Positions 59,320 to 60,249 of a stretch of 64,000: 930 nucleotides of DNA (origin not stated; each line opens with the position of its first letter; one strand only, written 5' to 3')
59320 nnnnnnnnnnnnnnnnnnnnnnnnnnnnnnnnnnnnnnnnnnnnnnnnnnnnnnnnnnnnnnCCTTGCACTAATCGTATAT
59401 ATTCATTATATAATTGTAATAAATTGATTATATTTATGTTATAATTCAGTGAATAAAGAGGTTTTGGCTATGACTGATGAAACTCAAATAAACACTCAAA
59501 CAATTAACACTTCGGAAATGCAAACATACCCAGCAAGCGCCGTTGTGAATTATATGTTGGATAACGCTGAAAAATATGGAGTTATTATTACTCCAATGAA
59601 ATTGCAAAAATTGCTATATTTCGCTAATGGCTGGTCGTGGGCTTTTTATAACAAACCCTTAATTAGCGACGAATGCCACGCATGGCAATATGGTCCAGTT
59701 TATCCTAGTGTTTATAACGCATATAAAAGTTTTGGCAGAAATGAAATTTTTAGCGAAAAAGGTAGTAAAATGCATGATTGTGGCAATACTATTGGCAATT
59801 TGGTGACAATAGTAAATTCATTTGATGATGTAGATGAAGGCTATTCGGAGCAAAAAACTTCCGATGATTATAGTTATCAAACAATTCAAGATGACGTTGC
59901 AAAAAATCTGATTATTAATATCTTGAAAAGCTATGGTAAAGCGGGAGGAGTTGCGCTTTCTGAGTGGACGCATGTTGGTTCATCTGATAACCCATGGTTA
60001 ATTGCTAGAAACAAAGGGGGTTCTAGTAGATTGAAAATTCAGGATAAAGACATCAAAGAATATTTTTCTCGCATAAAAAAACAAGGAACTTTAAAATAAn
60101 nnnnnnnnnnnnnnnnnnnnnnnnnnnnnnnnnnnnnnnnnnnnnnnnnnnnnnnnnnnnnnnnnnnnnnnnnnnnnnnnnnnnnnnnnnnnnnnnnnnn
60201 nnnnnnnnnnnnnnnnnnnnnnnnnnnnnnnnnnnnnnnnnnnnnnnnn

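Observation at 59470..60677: Panacea (DUF4065) antitoxin-like gene coupled to an unknown 2-TM protein: candidate PanAT-type toxin-antitoxin / abortive-infection pair between dcd and murA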

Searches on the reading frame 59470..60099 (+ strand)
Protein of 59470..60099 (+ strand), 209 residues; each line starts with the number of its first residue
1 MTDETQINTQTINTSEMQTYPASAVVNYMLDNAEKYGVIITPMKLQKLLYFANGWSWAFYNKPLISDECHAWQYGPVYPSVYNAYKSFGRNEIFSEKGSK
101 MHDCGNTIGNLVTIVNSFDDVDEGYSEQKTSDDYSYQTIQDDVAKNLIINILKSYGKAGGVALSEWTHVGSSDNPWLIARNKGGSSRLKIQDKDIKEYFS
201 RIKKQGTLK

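Call 3: search_protein_families(library=pfam, proteins=[window:59470-60099:+], max_evalue=0.1)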
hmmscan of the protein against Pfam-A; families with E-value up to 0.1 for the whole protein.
window:59470-60099:+ (209 aa): 1 family
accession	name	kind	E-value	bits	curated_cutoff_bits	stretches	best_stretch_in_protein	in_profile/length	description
PF13274.11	SocA_Panacea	-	9.5e-19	68.8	25.7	1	45-168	1-107/113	Antitoxin SocA-like, Panacea domain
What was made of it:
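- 59470..60099 (+): panA: a 209-aa standalone Panacea (DUF4065) protein. It has no DNA-binding N-terminal domain and a hypervariable insert at about residues 95-140. Pfam PF13274 E 9.5e-19 (call 3).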

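Call 4: search_protein_families(library=padloc, proteins=[window:59470-60099:+], max_evalue=0.1)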
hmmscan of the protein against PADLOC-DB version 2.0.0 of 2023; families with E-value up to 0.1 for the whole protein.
window:59470-60099:+ (209 aa): 0 families

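Call 5: search_protein_families(library=ncbifam, proteins=[window:59470-60099:+], max_evalue=0.1)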
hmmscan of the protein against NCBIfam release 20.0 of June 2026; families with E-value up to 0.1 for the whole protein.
window:59470-60099:+ (209 aa): 3 families
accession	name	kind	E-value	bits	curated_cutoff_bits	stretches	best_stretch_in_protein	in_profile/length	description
NF047745.1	SocA_antitoxin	equivalog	6.1e-25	87.9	190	1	23-96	4-77/176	type VI toxin-antitoxin system SocA family antitoxin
TIGR04202.1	capSnatchArena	signature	0.08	13.2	40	0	108-150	9-52/61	RNA endonuclease, cap-snatching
NF048014.1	antitoxin_DarG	equivalog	0.096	11.9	250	0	10-94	157-235/338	type II toxin-antitoxin system antitoxin DNA ADP-ribosyl glycohydrolase DarG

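Call 8: find_homologous_proteins(query=window:59470-60096:+, max_evalue=0.001)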
Query window:59470-60096:+ (209 aa): 76 proteins with E <= 0.001 among 130 candidates.
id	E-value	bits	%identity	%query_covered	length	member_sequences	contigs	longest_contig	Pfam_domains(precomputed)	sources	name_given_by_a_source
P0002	2.7e-138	476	100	100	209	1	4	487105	PF13274.12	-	-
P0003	1.2e-52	197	53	92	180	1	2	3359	PF13274.12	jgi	jgi:uncharacterized phage-associated protein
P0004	4.0e-50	188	50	92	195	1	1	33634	PF13274.12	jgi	jgi:uncharacterized phage-associated protein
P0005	3.8e-48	182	47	91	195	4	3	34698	PF13274.12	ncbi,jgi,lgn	jgi:uncharacterized phage-associated protein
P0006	8.1e-42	161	43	91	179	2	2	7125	PF13274.12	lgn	-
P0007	3.3e-24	104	36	86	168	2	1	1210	PF13274.12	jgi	jgi:uncharacterized phage-associated protein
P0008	2.9e-23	101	34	85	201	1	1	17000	PF13274.12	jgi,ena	-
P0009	6.5e-23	100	33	89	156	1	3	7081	PF13274.12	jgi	jgi:uncharacterized phage-associated protein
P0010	3.1e-22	97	35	89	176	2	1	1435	PF13274.12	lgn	-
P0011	3.1e-20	91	32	87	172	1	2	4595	PF13274.12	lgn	-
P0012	4.5e-20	90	29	90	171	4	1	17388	PF13274.12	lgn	-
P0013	7.4e-20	90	33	87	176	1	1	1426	PF13274.12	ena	-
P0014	2.2e-19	88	34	90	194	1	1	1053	PF13274.12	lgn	-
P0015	1.8e-18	85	33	89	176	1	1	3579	PF13274.12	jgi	jgi:uncharacterized phage-associated protein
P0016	2.3e-17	82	34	87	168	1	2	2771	PF13274.12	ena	-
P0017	2.4e-17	81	36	88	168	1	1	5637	PF13274.12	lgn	-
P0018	1.9e-16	78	34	74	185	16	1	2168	PF13274.12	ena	-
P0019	3.7e-16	78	32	84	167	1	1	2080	PF13274.12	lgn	-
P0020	4.2e-16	77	39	45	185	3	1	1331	PF13274.12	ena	-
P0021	5.6e-16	77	33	76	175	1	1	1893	PF13274.12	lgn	-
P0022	6.5e-16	77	49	39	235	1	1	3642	PF13274.12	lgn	-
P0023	8.6e-16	76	35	86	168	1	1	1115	PF13274.12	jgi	jgi:uncharacterized phage-associated protein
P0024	1.7e-15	75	39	46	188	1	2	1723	PF13274.12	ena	-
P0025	2.8e-15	75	32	89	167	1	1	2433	PF13274.12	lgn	-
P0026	3.0e-15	75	33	87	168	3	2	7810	PF13274.12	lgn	-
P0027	3.3e-15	74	54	36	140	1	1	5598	PF13274.12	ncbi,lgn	-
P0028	7.8e-15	73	32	81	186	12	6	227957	PF13274.12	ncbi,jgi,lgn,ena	-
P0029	8.4e-15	73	32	86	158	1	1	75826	PF13274.12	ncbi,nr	ncbi:MAG: DUF4065 domain-containing protein [Fimbriimonadaceae bacterium]|nr:DUF4065 domain-containi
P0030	7.2e-14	70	31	67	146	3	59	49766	PF13274.12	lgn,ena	-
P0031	8.8e-14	70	31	86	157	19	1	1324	PF13274.12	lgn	-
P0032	1.8e-13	69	30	87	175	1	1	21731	PF13274.12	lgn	-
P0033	6.0e-13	67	42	46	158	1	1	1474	PF13274.12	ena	-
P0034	6.7e-13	67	51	34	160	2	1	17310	PF13274.12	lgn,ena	-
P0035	6.8e-13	67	47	36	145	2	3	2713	PF13274.12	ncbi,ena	-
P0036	9.9e-13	66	34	77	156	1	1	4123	PF13274.12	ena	-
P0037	1.1e-12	66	51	34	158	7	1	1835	PF13274.12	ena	-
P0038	1.2e-12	66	40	41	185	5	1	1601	PF13274.12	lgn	-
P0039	1.2e-12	66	31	66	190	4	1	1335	PF13274.12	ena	-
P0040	2.8e-12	65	34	79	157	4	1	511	PF13274.12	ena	-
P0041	3.4e-12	65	47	35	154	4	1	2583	PF13274.12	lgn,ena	-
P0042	8.1e-12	63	41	33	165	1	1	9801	PF13274.12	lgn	-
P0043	1.5e-11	62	33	69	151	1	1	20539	PF13274.12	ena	-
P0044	1.6e-11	62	47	34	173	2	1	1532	PF13274.12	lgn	-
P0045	3.8e-11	61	31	82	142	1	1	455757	PF13274.12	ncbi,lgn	-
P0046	5.2e-11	61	55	26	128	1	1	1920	PF13274.12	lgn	-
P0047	1.4e-10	59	36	48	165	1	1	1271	PF13274.12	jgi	jgi:uncharacterized phage-associated protein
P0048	3.5e-10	58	32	88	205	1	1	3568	PF13274.12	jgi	-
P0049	4.0e-10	58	33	69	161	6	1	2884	PF13274.12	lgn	-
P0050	8.7e-10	57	41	39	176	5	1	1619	PF13274.12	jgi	-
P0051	8.8e-10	57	28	78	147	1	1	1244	PF13274.12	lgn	-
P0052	1.5e-9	56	30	74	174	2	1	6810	PF13274.12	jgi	jgi:uncharacterized phage-associated protein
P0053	2.2e-9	55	45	36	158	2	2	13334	PF13274.12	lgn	-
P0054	3.0e-9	55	34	66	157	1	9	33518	PF13274.12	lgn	-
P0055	8.4e-9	54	31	77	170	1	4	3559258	PF13274.12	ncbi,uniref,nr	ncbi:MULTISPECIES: Panacea domain-containing protein [unclassified Sphingobium]|uniref:Panacea domai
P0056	8.7e-9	53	40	39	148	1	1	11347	PF13274.12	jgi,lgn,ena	-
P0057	9.0e-9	53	29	85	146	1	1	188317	PF13274.12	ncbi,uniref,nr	ncbi:Panacea domain-containing protein [Brachyspira murdochii]|uniref:Panacea domain-containing prot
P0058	2.0e-8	52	43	34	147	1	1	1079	PF13274.12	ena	-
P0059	2.3e-8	52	49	28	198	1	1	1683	PF13274.12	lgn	-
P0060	2.8e-8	52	39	48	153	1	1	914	PF13274.12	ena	-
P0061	3.0e-8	52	31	83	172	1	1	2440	PF13274.12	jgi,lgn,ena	-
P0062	4.3e-8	51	42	37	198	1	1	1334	PF13274.12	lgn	-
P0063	6.3e-8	51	53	23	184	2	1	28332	PF13274.12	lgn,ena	-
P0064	7.6e-8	50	41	37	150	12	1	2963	PF13274.12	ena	-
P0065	1.3e-7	50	30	84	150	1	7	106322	PF13274.12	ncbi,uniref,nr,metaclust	ncbi:Panacea domain-containing protein [Streptobacillus moniliformis]|uniref:Panacea domain-containi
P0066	5.8e-7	48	29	84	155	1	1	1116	PF13274.12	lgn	-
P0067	1.3e-6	46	31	85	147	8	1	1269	PF13274.12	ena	-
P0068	2.5e-6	45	39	33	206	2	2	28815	PF13274.12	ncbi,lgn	-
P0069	4.5e-6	45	42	34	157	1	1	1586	PF13274.12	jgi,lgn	jgi:uncharacterized phage-associated protein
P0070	4.7e-6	45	28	76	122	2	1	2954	PF13274.12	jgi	jgi:uncharacterized phage-associated protein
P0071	9.1e-6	44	30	76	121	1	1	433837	PF13274.12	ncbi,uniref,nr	ncbi:zinc finger/helix-turn-helix protein, YgiT family [Brachyspira suanatina]|uniref:Zinc finger/he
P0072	9.9e-6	43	30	76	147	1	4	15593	PF13274.12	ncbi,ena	ncbi:Panacea domain-containing protein [Brachyspira intermedia]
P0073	1.3e-5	43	48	26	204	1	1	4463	PF13274.12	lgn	-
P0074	2.4e-5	42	31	76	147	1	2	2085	PF13274.12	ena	-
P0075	3.1e-5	42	28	66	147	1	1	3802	PF13274.12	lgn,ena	-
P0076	6.6e-5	41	41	35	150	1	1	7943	PF13274.12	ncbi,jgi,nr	ncbi:MAG: DUF4065 domain-containing protein [Clostridiales bacterium]|jgi:uncharacterized phage-asso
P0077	4.7e-4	38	44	26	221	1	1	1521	PF13274.12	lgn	-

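Call 9: find_encoding_contigs(protein=P0004, flank=5000, max_places=3)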
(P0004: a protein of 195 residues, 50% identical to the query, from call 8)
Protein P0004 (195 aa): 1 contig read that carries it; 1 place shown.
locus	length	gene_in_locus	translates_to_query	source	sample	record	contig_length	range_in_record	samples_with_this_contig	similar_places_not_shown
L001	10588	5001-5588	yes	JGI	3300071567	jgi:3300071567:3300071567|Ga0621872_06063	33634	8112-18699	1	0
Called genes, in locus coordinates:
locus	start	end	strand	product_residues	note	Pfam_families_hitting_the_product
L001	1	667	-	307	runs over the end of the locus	PF00120:Gln-synt_C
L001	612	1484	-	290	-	PF14805:THDPS_N_2, PF25084:LbH_EIF2B (weak), PF00132:Hexapep (weak), PF14602:Hexapep_2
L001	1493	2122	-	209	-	PF11233:DUF3035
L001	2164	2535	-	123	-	PF01521:Fe-S_biosyn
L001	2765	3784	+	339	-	-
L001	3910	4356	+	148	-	PF00885:DMRL_synthase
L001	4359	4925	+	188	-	PF22769:DCD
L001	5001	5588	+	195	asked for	PF13274:SocA_Panacea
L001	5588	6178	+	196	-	-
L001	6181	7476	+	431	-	PF00275:EPSP_synthase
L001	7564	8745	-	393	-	PF09839:DUF2066 (weak)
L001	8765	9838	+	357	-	PF00586:AIRS, PF02769:AIRS_C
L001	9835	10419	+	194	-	PF00551:Formyl_trans_N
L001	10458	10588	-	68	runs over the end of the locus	PF00476:DNA_pol_A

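Call 10: find_encoding_contigs(protein=P0005, flank=5000, max_places=3)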
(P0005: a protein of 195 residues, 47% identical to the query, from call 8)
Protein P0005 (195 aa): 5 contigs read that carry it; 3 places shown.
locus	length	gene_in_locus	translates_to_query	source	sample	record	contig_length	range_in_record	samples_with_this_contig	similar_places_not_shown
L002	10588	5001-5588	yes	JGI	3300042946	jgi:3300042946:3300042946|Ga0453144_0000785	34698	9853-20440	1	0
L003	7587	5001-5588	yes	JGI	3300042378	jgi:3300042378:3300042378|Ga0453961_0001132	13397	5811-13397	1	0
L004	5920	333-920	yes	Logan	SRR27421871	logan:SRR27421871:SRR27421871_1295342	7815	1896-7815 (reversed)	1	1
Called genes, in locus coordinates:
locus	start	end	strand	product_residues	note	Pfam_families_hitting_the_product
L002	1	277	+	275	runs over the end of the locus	PF07963:N_methyl (weak)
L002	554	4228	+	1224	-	PF22612:GH113 (weak), PF13547:GTA_TIM, PF13550:Phage-tail_3, PF23666:Rcc01698_C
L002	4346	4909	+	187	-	PF22769:DCD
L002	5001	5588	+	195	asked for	PF13274:SocA_Panacea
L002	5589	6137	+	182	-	-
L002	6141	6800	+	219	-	PF01168:Ala_racemase_N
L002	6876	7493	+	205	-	PF00163:Ribosomal_S4, PF01479:S4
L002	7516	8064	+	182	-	-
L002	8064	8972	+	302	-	PF01925:TauE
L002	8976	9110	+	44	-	-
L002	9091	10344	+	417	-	PF00278:Orn_DAP_Arg_deC, PF01168:Ala_racemase_N, PF02784:Orn_Arg_deC_N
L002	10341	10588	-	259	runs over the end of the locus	PF13103:TonB_2 (weak), PF03544:TonB_C (weak)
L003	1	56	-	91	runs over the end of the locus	-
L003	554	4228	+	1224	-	PF22612:GH113 (weak), PF13547:GTA_TIM, PF13550:Phage-tail_3, PF23666:Rcc01698_C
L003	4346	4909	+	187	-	PF22769:DCD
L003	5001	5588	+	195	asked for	PF13274:SocA_Panacea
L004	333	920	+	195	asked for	PF13274:SocA_Panacea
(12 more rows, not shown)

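Call 11: find_encoding_contigs(protein=P0003, flank=5000, max_places=3)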
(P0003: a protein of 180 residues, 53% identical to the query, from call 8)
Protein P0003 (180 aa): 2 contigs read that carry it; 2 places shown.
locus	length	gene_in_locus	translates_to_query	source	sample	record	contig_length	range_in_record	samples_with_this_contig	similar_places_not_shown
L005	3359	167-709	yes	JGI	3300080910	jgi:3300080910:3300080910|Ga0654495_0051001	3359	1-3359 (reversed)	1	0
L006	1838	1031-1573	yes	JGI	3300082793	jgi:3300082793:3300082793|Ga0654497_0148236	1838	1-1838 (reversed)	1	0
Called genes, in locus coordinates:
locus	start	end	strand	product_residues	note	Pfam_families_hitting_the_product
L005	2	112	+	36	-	?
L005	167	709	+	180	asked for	PF13274:SocA_Panacea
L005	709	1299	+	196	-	-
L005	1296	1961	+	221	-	PF01168:Ala_racemase_N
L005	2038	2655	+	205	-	PF00163:Ribosomal_S4, PF01479:S4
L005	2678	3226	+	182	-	-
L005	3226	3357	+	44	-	?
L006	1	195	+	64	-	?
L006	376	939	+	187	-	PF22769:DCD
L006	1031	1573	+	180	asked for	PF13274:SocA_Panacea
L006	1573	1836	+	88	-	?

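Call 12: find_encoding_contigs(protein=P0006, flank=5000, max_places=3)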
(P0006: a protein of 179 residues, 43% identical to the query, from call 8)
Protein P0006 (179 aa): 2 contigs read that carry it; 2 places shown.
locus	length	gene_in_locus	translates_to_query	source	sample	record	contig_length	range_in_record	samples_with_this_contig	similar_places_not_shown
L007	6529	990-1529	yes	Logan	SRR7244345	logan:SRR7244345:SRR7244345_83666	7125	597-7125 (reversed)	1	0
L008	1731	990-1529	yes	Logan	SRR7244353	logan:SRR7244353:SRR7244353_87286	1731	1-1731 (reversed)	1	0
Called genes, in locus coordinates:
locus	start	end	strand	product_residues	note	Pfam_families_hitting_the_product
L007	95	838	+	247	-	PF07722:Peptidase_C26, PF00117:GATase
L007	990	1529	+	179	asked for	PF13274:SocA_Panacea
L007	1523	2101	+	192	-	-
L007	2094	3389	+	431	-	PF00275:EPSP_synthase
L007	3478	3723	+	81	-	PF22513:FitA-like_RHH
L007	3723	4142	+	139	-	PF01850:PIN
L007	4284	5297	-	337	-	PF25601:AAA_lid_14 (weak)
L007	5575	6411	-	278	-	PF20434:BD-FAE (faint), PF00561:Abhydrolase_1 (faint), PF12146:Hydrolase_4, PF12697:Abhydrolase_6 (faint)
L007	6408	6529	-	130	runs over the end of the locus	PF09945:DUF2177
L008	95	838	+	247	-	PF07722:Peptidase_C26, PF00117:GATase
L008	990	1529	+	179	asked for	PF13274:SocA_Panacea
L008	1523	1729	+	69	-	?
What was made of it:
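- The position is conserved in four diverged relatives (calls 9-12).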

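Call 55: list_cluster_members(proteins=[P0005, L002:4346-4906:+, L002:6876-7490:+, L001:6181-7473:+, P0086])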
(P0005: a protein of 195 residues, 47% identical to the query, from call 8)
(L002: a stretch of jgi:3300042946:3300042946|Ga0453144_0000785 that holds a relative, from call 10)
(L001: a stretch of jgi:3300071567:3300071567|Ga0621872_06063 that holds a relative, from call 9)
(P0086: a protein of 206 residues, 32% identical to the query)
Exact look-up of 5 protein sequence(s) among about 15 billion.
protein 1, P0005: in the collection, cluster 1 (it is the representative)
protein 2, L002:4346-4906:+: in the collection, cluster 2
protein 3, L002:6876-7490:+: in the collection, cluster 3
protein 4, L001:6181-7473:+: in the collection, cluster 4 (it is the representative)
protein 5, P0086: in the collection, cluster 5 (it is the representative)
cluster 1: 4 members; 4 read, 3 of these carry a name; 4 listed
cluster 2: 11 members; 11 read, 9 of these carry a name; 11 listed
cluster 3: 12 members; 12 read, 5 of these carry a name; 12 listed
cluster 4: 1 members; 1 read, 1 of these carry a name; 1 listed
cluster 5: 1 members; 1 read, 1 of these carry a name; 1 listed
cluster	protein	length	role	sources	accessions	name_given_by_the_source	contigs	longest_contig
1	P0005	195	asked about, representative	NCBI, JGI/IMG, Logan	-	uncharacterized phage-associated protein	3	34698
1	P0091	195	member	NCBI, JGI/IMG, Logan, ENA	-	uncharacterized phage-associated protein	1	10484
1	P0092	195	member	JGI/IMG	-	uncharacterized phage-associated protein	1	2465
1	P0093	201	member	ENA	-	-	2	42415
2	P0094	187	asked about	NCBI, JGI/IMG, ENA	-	dCTP deaminase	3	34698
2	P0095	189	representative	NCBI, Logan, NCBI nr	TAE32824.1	MAG: dCTP deaminase [Alphaproteobacteria bacterium]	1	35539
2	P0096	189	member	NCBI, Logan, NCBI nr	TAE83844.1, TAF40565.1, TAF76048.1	MAG: dCTP deaminase [Alphaproteobacteria bacterium]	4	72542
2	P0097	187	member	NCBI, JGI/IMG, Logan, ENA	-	dCTP deaminase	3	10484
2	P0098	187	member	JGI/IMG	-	dCTP deaminase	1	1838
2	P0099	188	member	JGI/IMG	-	dCTP deaminase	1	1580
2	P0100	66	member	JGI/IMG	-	dCTP deaminase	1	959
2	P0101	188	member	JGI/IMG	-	dCTP deaminase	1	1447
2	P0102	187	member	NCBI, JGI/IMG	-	dCTP deaminase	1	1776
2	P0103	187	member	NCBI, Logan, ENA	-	-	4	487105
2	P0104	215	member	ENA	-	-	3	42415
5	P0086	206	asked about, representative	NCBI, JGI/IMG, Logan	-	hypothetical protein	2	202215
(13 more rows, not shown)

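Call 56: find_encoding_contigs(protein=P0096, flank=5000, max_places=4)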
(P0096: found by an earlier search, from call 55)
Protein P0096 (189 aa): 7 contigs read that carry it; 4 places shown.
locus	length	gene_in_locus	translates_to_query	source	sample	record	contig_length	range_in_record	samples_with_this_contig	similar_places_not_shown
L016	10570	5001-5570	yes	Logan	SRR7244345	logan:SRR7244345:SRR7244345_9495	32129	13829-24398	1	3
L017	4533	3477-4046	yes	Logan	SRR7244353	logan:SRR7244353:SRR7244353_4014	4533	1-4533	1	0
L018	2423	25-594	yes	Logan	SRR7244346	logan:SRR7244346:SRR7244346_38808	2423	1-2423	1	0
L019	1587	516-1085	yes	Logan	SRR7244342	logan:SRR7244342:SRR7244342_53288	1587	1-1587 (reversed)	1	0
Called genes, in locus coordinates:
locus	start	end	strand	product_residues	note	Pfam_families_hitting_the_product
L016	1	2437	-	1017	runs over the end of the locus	PF01555:N6_N4_Mtase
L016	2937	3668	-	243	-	PF20507:DUF6733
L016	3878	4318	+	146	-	PF00885:DMRL_synthase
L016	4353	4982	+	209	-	-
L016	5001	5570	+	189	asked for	PF22769:DCD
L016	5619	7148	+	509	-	PF00133:tRNA-synt_1, PF01406:tRNA-synt_1e, PF09334:tRNA-synt_1g, PF00133:tRNA-synt_1, PF19303:Anticodon_3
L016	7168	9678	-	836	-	-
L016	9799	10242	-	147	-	-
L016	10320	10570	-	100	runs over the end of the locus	PF00216:Bac_DNA_binding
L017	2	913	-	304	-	?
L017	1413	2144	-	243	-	PF20507:DUF6733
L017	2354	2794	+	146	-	PF00885:DMRL_synthase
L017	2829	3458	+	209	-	-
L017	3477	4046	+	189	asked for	PF22769:DCD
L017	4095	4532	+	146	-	?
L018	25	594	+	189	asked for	PF22769:DCD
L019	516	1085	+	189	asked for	PF22769:DCD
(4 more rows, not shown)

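Call 59: find_related_loci(query=A4, collection=metagenome_contigs, flank=3000)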
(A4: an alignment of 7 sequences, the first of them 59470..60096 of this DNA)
Query A4 (209 aa) in metagenome_contigs; peptide patterns used: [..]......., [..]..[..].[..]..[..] (x = any residue, [..] = any of these).
413 stretches matched a pattern; 295 encode a relative of the query (tblastn E <= 1e-3); the best 80 are kept; 80 distinct loci.
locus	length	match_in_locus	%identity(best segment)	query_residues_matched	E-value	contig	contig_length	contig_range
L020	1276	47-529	37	12-199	3e-30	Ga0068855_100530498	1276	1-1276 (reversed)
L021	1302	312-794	37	12-199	3e-30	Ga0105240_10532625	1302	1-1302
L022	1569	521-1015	35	20-205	1e-28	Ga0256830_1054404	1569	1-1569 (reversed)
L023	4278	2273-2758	32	1-207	3e-27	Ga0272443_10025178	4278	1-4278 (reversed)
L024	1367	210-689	36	20-199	2e-27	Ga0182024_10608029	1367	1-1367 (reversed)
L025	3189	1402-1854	35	10-182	2e-26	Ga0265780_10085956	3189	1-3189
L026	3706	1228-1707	34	19-199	2e-25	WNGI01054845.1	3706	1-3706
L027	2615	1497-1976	34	19-199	3e-25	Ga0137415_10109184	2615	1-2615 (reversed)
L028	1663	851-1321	30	14-199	3e-25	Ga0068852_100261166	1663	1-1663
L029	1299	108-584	34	19-199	2e-25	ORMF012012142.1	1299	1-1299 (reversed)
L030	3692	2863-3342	35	18-199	4e-25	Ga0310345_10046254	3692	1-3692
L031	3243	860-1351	31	12-202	6e-25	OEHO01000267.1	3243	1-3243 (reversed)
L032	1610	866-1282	38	13-168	5e-25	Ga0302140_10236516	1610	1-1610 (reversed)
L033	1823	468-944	32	20-199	1e-24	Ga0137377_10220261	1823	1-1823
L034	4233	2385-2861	32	20-199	2e-24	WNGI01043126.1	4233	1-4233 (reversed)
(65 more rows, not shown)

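Call 63: search_solved_structures(query=window:59470-60096:+, max_evalue=1)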
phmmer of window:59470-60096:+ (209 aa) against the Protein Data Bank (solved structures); distinct sequences matched with E-value up to 1: 0.

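Call 65: search_protein_families(library=phrogs, proteins=[window:59470-60096:+], max_evalue=0.01)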
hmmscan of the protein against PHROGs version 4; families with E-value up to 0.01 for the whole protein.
window:59470-60096:+ (209 aa): 2 families
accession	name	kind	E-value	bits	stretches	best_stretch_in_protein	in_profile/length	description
phrog_1281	-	unknown function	2.2e-38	132.9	1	16-203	4-154/195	-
phrog_10390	-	unknown function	1.1e-33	118.1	1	12-204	140-296/299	-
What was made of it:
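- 59470..60099 (+): NCBIfam SocA_antitoxin scores 87.9 bits, below its cut-off of 190 (call 5). phrog_1281 E 2.2e-38 (call 65).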
